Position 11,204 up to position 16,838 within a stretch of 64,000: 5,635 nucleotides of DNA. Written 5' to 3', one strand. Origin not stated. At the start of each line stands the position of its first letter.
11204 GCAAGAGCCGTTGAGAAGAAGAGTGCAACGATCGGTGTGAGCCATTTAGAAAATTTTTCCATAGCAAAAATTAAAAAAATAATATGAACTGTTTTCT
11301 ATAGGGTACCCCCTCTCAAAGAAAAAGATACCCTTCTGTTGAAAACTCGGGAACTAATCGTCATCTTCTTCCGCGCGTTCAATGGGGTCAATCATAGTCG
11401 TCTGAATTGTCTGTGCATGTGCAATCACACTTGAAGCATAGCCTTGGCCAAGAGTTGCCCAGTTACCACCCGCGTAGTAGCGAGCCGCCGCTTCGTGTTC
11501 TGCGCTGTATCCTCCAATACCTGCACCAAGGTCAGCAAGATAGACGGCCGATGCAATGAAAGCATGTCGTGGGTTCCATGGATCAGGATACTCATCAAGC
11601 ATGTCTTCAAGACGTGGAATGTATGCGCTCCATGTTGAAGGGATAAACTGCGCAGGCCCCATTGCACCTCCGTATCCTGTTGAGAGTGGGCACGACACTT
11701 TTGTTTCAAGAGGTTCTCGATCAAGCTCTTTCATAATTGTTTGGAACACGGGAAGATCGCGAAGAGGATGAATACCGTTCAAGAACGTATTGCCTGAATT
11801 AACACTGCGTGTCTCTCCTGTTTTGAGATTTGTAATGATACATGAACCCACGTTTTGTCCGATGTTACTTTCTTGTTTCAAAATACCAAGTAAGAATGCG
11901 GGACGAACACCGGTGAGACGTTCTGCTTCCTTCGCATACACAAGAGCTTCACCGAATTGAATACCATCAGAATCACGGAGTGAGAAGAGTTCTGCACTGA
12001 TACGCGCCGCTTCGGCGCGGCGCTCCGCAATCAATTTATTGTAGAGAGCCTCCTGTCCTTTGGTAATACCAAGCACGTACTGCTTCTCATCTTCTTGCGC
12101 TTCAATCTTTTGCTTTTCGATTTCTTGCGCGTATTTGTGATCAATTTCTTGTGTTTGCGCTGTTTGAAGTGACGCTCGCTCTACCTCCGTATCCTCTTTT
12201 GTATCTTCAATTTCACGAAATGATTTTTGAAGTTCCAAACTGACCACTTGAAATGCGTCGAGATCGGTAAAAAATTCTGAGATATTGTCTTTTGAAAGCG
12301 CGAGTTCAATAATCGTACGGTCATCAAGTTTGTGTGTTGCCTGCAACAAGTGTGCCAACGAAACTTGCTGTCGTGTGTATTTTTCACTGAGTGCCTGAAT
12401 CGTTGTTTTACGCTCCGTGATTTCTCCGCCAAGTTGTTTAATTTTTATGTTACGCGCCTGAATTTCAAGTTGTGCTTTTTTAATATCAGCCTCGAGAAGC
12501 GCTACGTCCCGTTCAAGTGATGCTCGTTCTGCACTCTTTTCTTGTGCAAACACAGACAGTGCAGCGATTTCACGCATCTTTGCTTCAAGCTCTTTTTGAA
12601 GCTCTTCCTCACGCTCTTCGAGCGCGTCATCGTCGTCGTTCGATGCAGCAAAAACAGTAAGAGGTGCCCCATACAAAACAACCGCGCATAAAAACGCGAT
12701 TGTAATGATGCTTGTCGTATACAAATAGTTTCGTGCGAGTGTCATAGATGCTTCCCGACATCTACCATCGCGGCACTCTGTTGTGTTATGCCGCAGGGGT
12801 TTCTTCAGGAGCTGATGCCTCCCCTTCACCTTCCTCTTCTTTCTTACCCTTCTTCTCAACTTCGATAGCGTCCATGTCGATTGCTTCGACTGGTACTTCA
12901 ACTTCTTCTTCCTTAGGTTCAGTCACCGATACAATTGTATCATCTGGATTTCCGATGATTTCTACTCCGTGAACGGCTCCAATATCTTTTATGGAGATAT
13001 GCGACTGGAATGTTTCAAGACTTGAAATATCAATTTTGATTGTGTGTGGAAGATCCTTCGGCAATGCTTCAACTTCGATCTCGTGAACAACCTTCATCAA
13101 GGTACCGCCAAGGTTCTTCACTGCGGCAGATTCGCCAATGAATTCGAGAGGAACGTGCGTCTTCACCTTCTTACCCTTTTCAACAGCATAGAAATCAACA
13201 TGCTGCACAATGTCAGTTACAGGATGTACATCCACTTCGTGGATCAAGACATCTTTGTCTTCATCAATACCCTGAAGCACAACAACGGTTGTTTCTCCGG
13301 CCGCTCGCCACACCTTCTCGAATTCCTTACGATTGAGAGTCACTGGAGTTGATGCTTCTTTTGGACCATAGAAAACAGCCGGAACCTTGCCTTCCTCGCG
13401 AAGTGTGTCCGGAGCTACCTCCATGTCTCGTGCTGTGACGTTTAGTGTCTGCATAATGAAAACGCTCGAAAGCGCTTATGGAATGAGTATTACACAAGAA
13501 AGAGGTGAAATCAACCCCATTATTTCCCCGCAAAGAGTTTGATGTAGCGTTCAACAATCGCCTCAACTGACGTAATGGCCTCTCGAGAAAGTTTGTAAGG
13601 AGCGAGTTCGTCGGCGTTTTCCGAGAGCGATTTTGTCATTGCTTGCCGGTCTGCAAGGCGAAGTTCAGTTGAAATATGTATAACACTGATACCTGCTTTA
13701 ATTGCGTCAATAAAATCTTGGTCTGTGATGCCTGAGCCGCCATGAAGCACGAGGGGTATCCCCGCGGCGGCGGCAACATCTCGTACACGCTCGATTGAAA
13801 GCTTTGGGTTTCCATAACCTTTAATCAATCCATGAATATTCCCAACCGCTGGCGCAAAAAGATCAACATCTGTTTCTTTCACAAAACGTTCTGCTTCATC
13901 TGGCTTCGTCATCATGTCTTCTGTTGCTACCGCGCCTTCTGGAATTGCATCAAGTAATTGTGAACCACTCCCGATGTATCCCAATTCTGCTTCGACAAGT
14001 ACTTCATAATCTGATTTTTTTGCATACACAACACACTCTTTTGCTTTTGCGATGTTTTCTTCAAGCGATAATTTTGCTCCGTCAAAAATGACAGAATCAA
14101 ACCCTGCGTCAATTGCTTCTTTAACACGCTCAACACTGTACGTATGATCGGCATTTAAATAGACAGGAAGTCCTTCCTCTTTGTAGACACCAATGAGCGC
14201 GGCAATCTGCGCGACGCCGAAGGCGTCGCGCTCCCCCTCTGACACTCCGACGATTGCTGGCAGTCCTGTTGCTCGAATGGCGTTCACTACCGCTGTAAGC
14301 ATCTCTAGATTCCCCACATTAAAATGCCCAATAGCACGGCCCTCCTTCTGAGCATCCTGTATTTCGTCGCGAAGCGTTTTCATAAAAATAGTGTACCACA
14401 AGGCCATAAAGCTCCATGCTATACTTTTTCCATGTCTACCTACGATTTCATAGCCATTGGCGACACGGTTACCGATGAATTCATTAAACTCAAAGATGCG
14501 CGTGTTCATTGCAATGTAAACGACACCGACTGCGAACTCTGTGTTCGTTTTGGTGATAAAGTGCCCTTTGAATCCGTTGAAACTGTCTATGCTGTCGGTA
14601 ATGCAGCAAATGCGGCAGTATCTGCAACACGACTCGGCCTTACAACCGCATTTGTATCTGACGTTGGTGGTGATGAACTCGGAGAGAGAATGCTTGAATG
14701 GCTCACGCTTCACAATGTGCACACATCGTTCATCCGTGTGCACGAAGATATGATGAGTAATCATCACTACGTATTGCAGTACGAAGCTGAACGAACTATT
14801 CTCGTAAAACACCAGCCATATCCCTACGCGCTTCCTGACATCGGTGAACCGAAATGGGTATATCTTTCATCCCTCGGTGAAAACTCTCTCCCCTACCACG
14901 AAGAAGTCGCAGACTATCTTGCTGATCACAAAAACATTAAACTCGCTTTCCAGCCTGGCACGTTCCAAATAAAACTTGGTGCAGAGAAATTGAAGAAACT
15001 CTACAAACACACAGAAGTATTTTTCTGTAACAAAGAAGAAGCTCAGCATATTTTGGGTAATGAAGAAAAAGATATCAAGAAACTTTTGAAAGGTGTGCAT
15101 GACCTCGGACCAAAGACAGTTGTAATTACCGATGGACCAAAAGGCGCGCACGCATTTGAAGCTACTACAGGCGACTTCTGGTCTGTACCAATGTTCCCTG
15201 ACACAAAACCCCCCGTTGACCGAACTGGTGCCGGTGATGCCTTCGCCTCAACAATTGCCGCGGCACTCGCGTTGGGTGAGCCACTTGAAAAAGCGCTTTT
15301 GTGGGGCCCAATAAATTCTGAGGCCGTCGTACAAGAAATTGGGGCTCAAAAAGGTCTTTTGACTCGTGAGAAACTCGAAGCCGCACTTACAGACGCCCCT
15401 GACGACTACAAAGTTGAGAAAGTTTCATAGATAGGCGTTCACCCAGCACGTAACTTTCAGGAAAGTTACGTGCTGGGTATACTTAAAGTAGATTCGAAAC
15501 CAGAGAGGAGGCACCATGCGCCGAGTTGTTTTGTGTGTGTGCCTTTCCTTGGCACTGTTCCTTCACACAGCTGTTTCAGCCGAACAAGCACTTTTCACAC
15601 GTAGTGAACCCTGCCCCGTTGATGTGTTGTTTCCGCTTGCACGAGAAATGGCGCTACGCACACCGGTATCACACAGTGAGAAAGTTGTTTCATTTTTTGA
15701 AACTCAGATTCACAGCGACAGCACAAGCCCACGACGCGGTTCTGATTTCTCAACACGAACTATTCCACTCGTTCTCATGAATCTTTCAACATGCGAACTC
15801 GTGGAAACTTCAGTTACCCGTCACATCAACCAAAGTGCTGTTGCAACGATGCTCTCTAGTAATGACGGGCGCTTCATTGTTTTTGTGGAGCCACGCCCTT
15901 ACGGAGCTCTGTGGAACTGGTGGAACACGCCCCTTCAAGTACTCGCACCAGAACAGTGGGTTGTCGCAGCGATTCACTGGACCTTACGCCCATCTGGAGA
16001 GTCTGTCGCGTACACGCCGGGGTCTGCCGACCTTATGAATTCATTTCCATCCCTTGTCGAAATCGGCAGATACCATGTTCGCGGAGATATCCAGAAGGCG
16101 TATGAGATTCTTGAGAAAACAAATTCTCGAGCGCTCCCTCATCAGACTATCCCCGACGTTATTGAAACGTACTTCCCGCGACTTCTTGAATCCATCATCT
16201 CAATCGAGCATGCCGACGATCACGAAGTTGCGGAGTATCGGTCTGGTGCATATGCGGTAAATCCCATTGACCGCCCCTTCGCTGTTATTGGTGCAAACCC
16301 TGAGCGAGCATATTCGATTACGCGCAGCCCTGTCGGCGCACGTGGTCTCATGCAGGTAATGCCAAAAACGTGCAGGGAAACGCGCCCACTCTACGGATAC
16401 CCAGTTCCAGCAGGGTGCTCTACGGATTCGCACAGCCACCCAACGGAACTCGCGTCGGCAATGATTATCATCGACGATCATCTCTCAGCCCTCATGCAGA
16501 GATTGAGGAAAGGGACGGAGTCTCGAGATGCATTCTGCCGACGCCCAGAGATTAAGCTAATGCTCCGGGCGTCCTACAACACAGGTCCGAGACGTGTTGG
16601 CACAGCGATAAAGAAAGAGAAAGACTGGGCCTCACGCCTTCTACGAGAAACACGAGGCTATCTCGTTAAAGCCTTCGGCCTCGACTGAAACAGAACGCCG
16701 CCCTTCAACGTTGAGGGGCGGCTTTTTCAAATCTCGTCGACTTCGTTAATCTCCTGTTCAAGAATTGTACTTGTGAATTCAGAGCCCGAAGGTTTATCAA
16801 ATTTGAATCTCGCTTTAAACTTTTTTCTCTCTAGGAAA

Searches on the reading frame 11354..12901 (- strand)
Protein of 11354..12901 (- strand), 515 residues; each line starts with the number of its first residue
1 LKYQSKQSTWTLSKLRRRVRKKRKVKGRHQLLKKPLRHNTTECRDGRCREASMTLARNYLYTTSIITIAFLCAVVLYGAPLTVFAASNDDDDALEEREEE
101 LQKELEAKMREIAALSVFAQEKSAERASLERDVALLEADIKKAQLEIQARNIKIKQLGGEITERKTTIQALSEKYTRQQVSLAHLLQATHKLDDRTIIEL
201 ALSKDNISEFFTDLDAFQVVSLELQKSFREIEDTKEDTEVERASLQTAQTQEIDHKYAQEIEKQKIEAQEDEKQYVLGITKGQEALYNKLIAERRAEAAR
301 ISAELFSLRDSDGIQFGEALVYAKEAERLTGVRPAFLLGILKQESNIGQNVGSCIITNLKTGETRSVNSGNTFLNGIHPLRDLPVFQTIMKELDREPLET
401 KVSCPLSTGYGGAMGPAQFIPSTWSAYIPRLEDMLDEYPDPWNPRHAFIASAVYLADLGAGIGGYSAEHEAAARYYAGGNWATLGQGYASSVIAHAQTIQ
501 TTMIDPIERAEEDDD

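Call 39: search_protein_families(library=pfam, proteins=[window:11354-12901:-], max_evalue=0.001)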
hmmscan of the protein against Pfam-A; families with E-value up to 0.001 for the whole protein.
window:11354-12901:- (515 aa): 2 families
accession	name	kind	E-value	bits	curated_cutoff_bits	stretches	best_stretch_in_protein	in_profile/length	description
PF13406.11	SLT_2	-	2e-07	31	24.3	1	323-459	77-200/292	Transglycosylase SLT domain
PF01464.25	SLT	-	0.00039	20.4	21.3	0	323-479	3-98/117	Transglycosylase SLT domain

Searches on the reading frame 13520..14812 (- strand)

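Call 39: search_protein_families(library=pfam, proteins=[window:13520-14812:-], max_evalue=0.001)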
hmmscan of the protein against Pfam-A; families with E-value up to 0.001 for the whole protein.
window:13520-14812:- (430 aa): 1 family
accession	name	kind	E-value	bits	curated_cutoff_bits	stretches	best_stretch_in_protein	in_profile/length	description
PF01116.26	F_bP_aldolase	-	1.2e-72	245.2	25.5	1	146-428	2-273/277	Fructose-bisphosphate aldolase class-II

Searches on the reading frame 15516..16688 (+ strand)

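Call 42: search_protein_families(library=pfam, proteins=[window:15516-16688:+], max_evalue=0.0001)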
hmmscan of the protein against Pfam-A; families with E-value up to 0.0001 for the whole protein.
window:15516-16688:+ (390 aa): 1 family
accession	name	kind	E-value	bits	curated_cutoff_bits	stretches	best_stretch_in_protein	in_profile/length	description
PF01464.25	SLT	-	1e-05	25.5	21.3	1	270-370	32-110/117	Transglycosylase SLT domain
